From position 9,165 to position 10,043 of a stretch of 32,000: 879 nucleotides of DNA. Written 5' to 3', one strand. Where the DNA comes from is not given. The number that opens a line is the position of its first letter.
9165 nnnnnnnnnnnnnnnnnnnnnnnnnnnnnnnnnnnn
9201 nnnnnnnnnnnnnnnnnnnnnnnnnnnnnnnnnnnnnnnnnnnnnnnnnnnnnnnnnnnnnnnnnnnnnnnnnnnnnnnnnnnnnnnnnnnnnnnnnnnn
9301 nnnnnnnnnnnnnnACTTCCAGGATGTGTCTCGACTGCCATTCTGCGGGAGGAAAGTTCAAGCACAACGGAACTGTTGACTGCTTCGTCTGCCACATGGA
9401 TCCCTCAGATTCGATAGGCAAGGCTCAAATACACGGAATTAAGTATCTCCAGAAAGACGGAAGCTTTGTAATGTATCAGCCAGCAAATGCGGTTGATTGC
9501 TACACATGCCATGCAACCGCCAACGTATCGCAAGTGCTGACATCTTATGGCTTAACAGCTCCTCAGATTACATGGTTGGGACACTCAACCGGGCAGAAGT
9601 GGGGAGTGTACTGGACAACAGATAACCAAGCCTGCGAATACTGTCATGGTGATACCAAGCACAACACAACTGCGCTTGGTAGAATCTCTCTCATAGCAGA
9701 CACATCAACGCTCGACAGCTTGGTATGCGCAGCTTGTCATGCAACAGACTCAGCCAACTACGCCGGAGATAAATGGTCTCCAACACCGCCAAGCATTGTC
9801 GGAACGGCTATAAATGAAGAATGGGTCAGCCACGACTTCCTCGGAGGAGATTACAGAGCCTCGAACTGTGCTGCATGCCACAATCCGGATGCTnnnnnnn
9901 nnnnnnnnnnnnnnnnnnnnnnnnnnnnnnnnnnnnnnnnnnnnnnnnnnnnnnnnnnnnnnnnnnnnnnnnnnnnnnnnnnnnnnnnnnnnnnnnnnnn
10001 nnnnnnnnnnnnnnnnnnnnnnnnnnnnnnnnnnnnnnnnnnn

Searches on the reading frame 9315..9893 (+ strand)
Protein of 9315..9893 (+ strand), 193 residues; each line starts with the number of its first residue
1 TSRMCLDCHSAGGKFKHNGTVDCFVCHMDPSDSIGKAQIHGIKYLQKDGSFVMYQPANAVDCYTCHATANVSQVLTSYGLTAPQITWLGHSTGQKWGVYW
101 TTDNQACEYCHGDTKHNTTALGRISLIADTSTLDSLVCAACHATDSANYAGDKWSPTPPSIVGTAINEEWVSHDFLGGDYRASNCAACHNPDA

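Call 78: search_protein_families(library=pfam, proteins=[window:9315-9893:+], max_evalue=0.1)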
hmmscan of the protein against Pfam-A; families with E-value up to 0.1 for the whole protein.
window:9315-9893:+ (193 aa): 5 families
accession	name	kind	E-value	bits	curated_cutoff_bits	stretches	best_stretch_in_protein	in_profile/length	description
PF22113.1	Mtrc-MtrF_II-IV_dom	-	1.6e-11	44.5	30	1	3-146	7-167/176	Outer membrane cytochrome MtrC/MtrF-like, domains II/IV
PF14522.11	Cytochrome_C7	-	1.3e-09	38.2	24.8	1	103-190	12-67/67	Cytochrome c7 and related cytochrome c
PF14537.11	Cytochrom_c3_2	-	3.4e-08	34.3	25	2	101-146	23-68/79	Cytochrome c3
PF09699.15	Paired_CXXCH_1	-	7.1e-05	22.9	20.6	0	182-191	6-15/41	Doubled CXXCH motif (Paired_CXXCH_1)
PF13442.11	Cytochrome_CBB3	-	0.0011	19.7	27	0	137-156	13-34/68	Cytochrome C oxidase, cbb3-type, subunit III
